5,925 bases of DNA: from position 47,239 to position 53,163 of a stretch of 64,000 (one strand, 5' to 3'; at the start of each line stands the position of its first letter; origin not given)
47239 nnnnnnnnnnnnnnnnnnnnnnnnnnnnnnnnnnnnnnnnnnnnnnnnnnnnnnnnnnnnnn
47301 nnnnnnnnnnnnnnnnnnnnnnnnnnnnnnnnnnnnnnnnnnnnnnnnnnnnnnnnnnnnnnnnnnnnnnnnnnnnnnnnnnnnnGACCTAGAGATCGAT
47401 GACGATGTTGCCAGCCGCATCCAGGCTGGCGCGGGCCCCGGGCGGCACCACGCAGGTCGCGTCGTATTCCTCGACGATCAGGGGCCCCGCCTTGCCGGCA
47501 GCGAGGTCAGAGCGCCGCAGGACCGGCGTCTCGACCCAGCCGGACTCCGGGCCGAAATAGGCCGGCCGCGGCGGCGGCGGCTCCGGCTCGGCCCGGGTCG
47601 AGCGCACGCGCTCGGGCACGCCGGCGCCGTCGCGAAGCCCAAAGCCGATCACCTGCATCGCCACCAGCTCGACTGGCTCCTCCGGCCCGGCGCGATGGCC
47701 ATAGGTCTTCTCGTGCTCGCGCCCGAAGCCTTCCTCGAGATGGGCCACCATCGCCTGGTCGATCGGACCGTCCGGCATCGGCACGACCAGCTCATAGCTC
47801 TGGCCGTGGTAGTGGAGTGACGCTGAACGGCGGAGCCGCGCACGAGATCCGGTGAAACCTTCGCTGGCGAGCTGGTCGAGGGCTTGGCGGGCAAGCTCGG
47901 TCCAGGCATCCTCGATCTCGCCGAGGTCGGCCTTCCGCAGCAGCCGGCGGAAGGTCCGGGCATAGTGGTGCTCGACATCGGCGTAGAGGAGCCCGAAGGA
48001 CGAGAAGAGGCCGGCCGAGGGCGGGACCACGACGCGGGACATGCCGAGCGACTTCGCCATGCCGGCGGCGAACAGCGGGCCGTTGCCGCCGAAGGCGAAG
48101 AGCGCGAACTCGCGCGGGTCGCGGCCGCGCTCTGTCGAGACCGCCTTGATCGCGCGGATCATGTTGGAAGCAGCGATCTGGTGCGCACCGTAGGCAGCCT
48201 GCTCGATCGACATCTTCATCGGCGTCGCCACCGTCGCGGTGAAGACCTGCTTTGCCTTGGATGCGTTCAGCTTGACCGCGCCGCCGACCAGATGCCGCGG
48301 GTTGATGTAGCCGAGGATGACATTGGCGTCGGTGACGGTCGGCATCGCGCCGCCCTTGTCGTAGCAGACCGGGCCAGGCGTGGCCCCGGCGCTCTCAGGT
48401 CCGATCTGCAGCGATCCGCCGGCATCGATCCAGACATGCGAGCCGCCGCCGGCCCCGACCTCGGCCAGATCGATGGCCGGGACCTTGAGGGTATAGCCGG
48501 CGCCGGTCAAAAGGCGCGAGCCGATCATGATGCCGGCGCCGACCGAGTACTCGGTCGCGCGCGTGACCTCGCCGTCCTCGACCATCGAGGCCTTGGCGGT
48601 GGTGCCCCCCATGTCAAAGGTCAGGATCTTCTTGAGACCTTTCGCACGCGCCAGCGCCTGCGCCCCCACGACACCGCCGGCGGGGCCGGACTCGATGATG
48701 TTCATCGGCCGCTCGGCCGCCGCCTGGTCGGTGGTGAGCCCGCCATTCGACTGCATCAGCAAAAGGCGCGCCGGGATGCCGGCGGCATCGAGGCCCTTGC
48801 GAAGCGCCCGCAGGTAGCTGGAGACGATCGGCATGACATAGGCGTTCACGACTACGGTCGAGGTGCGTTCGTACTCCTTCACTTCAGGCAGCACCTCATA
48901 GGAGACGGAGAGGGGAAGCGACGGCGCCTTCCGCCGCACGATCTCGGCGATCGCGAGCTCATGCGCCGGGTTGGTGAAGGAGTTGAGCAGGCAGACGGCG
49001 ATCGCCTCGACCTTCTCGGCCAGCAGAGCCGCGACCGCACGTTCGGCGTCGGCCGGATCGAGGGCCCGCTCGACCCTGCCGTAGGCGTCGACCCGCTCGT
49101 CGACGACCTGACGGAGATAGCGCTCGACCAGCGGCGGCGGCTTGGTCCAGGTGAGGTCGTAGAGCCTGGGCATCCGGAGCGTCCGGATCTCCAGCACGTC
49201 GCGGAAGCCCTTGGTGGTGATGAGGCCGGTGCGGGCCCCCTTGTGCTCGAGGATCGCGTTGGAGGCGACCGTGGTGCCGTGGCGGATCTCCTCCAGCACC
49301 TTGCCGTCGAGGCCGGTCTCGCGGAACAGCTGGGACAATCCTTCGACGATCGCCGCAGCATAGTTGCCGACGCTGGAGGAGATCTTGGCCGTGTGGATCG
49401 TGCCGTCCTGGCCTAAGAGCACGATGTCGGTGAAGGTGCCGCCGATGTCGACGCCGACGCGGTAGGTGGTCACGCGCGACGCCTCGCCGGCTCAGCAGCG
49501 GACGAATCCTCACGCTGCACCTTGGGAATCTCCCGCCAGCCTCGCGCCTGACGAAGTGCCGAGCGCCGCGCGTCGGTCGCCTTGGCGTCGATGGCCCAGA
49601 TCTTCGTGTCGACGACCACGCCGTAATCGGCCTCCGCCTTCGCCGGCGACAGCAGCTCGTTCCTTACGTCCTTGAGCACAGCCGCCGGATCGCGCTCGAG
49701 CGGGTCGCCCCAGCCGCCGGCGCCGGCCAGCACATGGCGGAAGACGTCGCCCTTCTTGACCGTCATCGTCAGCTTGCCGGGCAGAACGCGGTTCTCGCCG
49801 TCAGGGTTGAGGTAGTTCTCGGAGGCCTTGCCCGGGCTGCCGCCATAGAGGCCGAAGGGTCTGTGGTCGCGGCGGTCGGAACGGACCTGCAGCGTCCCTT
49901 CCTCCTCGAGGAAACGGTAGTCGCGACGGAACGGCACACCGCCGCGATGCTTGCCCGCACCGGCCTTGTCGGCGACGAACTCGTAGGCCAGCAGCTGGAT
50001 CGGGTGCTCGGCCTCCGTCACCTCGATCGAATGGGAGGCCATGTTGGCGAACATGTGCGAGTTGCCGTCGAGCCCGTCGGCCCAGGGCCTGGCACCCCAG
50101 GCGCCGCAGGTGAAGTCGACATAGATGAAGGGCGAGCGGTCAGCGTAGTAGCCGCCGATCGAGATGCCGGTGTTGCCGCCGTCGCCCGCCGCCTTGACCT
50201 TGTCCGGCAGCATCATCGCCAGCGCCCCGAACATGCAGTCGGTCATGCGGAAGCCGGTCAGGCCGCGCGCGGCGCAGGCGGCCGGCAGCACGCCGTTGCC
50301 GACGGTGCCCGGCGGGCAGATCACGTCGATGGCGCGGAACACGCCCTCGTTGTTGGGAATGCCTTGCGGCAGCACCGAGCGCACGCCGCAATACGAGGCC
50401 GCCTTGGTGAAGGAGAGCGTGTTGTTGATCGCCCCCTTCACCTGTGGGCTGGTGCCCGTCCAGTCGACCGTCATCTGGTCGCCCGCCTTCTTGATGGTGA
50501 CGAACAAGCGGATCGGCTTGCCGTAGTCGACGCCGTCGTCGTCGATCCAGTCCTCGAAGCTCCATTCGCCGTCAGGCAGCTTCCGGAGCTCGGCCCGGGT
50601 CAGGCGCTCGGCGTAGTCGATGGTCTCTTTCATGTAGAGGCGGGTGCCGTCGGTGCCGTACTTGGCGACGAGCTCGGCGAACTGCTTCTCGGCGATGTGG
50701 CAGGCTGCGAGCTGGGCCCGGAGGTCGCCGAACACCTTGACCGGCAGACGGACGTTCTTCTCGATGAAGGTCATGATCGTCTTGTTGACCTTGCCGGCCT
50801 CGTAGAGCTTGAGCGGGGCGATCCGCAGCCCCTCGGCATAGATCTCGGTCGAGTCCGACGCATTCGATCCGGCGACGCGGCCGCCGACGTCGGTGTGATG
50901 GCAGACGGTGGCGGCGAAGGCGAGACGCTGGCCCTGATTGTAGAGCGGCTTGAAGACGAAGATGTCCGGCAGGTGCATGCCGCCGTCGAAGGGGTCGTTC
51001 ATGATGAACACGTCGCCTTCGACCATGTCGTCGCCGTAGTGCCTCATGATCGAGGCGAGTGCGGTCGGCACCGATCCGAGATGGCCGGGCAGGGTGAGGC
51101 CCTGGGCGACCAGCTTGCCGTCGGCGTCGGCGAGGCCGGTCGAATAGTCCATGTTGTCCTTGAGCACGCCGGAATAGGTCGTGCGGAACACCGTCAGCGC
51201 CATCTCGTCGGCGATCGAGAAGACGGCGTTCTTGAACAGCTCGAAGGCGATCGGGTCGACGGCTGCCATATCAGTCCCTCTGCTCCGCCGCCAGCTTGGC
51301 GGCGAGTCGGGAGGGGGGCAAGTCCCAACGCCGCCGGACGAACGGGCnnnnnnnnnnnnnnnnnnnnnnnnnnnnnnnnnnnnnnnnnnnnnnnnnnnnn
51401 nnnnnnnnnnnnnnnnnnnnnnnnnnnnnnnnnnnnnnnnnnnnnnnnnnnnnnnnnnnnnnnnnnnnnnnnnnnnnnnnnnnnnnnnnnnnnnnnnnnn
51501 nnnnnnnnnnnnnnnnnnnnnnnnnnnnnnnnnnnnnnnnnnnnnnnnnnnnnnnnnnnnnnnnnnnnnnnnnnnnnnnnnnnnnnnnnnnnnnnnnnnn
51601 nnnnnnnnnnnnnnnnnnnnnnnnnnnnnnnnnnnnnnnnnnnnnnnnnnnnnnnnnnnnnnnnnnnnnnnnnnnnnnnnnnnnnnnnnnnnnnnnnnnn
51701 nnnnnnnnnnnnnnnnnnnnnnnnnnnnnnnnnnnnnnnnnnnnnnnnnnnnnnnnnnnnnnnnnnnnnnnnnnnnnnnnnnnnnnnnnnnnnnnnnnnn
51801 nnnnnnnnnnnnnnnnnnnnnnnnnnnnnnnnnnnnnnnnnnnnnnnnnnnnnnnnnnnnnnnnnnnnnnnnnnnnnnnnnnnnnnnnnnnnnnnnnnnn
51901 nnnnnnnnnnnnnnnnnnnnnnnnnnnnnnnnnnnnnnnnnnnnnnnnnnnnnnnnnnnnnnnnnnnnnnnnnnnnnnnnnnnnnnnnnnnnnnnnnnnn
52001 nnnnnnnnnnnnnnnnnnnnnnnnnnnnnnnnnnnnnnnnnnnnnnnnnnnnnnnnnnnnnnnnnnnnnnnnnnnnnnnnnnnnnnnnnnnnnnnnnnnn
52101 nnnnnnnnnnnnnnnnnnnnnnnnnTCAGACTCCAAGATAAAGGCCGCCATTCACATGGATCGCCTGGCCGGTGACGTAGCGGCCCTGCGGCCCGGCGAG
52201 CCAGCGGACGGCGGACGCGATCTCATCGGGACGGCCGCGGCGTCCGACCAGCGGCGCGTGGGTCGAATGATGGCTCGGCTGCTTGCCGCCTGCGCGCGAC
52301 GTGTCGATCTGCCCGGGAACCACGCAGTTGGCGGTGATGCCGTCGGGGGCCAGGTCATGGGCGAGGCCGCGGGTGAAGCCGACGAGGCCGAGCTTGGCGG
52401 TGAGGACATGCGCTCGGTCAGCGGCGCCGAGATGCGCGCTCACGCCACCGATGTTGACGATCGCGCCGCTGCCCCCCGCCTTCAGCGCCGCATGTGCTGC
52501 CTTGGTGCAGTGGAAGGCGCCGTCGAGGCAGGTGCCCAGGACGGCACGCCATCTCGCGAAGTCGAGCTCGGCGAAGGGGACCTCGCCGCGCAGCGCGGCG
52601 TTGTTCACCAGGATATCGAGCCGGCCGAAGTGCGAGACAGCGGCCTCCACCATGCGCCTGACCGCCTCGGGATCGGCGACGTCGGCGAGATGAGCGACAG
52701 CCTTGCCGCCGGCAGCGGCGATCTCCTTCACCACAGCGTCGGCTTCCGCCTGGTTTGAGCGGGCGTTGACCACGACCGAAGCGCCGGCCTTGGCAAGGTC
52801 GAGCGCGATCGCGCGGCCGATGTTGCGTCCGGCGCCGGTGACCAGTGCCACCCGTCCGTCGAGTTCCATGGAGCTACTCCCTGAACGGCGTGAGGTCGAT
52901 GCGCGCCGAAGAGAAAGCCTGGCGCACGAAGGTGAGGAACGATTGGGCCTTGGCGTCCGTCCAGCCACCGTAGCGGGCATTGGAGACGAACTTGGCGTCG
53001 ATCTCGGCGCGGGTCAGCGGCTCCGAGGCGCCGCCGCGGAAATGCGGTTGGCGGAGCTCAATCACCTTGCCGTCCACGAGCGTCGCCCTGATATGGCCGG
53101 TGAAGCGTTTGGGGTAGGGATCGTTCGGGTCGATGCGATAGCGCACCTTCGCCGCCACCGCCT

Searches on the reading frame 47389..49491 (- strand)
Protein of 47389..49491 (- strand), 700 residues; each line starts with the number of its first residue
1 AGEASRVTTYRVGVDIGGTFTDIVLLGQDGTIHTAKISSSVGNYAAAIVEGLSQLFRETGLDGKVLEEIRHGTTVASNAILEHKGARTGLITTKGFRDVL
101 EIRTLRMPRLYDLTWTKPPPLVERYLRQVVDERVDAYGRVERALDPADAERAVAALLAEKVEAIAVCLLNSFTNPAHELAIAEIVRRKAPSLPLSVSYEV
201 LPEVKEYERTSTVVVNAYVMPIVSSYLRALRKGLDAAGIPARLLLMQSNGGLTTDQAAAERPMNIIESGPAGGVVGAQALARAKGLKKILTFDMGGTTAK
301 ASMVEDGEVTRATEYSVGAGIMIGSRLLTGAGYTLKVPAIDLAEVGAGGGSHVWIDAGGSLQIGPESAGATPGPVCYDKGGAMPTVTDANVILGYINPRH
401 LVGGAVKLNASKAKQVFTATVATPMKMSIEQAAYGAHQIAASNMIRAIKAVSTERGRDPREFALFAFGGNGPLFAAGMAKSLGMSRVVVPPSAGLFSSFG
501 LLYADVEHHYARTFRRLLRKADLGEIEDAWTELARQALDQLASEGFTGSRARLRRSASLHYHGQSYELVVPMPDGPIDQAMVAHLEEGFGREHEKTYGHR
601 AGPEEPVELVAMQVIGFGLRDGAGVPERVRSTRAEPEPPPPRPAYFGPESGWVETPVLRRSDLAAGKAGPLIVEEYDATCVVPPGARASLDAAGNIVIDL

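Call 8: search_protein_families(library=pfam, proteins=[window:47389-49491:-], max_evalue=0.00001)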
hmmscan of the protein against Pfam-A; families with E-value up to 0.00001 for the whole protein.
window:47389-49491:- (700 aa): 3 families
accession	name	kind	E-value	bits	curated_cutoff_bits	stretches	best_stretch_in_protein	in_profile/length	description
PF01968.24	Hydantoinase_A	-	1.8e-95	319.9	22.9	1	209-509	1-290/291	Hydantoinase/oxoprolinase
PF05378.19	Hydant_A_N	-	1.3e-49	168.8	25.2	1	11-187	1-174/176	Hydantoinase/oxoprolinase N-terminal region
PF19278.4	Hydant_A_C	-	9.2e-12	45.2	21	1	523-692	11-184/193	Hydantoinase/oxoprolinase C-terminal domain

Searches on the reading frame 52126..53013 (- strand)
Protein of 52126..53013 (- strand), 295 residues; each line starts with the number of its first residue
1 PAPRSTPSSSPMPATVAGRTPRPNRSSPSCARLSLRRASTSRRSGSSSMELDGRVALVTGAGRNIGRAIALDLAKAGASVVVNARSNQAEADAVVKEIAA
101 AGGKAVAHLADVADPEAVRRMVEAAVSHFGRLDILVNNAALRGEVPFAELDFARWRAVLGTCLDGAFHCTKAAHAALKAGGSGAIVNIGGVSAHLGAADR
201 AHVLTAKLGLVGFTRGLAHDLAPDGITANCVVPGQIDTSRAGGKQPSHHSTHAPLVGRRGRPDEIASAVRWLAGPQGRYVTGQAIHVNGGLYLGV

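Call 48: search_protein_families(library=pfam, proteins=[window:52126-53013:-], max_evalue=0.001)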
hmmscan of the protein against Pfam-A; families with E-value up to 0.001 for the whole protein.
window:52126-53013:- (295 aa): 4 families
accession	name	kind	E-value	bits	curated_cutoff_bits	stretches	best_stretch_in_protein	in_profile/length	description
PF13561.12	adh_short_C2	-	2.2e-52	178.4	27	1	60-291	1-235/236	Enoyl-(Acyl carrier protein) reductase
PF00106.31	adh_short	-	2e-48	164.9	26.6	1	54-241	1-187/195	short chain dehydrogenase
PF08659.16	KR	-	6.9e-12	46.1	22.6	1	56-200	3-146/180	KR domain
PF23441.1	SDR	-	0.0003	20.7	27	1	57-239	11-197/258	SDR-like rossmann domain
